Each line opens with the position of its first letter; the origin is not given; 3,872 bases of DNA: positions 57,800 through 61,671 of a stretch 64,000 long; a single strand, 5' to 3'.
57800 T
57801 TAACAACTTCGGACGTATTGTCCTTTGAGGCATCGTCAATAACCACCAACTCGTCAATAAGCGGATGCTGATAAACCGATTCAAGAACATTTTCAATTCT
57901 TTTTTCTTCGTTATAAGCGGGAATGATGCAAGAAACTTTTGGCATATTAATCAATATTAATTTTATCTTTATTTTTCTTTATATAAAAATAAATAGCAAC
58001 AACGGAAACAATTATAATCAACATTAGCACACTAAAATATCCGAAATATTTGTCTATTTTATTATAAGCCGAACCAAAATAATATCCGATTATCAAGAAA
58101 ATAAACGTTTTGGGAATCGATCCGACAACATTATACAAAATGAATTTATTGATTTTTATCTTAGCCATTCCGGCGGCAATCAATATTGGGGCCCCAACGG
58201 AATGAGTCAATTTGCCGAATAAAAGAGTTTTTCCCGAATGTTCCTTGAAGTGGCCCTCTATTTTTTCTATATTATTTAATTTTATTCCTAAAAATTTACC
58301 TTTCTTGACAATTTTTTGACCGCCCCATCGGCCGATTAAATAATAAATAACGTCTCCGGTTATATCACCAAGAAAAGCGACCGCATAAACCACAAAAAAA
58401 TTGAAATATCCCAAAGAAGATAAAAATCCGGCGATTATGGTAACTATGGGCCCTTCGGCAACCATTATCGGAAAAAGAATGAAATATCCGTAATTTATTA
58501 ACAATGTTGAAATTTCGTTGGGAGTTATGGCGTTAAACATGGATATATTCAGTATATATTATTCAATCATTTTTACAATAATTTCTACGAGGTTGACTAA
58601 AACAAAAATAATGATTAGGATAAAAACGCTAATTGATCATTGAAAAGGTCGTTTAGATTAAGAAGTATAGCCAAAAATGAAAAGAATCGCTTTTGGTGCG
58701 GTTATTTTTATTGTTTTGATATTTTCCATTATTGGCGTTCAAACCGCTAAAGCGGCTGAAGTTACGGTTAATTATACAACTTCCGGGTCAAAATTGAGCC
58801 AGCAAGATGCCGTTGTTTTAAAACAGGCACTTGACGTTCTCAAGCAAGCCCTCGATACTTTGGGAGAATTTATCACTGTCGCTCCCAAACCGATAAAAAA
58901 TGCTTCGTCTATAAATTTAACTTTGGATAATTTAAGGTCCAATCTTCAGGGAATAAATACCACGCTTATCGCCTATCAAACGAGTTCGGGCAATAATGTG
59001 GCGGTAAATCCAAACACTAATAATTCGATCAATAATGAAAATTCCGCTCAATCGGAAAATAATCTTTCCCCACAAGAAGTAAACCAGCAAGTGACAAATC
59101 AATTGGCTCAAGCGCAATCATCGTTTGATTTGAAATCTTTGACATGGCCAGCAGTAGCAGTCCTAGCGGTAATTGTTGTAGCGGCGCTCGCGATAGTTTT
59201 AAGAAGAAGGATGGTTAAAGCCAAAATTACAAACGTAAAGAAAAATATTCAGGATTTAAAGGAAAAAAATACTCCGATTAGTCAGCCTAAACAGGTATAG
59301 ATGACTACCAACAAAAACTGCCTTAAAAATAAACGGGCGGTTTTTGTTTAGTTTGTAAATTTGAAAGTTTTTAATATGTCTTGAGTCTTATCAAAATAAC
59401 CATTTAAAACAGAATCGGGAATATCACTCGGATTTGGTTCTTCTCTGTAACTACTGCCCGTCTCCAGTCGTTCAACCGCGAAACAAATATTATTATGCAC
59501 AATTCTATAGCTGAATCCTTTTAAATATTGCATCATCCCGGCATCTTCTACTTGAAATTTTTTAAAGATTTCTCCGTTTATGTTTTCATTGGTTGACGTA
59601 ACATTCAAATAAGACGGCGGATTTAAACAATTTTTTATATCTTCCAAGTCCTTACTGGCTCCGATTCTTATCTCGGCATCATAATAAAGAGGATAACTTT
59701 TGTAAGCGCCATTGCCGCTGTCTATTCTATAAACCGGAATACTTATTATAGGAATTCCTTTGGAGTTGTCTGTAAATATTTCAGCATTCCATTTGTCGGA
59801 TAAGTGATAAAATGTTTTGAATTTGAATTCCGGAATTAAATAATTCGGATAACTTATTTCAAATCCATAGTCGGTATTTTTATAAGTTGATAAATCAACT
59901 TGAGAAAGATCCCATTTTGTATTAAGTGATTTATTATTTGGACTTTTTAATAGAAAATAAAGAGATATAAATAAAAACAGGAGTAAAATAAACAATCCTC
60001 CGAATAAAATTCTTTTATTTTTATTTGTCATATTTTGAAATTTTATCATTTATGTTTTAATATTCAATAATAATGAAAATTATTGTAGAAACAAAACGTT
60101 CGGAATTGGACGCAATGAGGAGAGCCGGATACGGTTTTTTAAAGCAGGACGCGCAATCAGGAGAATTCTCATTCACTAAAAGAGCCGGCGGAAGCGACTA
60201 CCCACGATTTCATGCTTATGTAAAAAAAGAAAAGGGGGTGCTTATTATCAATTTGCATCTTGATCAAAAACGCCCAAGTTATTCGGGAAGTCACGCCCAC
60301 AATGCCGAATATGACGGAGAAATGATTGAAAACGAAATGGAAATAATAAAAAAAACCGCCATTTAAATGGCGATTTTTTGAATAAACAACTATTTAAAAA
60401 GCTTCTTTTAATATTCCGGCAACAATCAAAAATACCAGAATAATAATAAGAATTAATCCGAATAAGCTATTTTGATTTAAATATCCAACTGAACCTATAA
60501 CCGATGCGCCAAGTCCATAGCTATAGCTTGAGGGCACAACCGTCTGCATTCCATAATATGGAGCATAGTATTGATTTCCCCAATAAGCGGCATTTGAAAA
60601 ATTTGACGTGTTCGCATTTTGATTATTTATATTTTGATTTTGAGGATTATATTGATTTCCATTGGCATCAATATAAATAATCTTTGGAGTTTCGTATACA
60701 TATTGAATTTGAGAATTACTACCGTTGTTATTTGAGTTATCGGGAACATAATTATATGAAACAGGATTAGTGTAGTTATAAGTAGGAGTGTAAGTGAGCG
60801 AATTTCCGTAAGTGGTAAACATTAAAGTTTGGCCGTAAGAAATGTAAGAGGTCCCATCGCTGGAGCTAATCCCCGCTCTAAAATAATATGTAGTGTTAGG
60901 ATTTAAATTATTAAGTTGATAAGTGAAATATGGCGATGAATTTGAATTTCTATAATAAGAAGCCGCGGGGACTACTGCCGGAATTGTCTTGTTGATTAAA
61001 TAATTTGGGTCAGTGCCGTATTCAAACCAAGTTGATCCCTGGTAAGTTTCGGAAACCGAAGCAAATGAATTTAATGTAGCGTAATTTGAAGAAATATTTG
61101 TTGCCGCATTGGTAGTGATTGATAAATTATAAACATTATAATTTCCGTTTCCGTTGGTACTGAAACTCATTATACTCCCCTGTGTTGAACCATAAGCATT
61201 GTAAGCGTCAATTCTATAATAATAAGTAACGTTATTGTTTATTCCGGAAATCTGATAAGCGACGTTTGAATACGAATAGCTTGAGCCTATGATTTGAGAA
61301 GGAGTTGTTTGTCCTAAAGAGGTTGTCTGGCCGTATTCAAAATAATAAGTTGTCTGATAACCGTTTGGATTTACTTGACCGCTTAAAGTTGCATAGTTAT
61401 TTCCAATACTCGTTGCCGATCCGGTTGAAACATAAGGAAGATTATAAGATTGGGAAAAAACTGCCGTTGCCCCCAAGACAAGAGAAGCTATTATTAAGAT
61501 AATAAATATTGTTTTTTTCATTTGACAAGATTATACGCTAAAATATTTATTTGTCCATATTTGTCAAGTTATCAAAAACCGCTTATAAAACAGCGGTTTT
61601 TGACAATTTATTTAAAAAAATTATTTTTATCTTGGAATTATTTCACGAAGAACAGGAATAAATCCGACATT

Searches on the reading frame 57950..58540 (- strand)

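Call 40: search_protein_families(library=pfam, proteins=[window:57950-58540:-], max_evalue=0.001)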
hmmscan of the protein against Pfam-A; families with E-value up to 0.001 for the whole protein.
window:57950-58540:- (197 aa): 1 family
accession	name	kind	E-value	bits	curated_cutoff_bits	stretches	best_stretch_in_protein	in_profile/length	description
PF09335.16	VTT_dom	-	1.1e-16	61.9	33.9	1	32-153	5-122/123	VTT domain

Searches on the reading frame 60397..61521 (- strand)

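Call 40: search_protein_families(library=pfam, proteins=[window:60397-61521:-], max_evalue=0.001)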
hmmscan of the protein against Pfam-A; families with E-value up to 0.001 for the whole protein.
window:60397-61521:- (375 aa): 1 family
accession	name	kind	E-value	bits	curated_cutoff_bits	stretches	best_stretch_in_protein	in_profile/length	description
PF16656.11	Pur_ac_phosph_N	-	0.00025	22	30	1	159-223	23-84/93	Purple acid Phosphatase, N-terminal domain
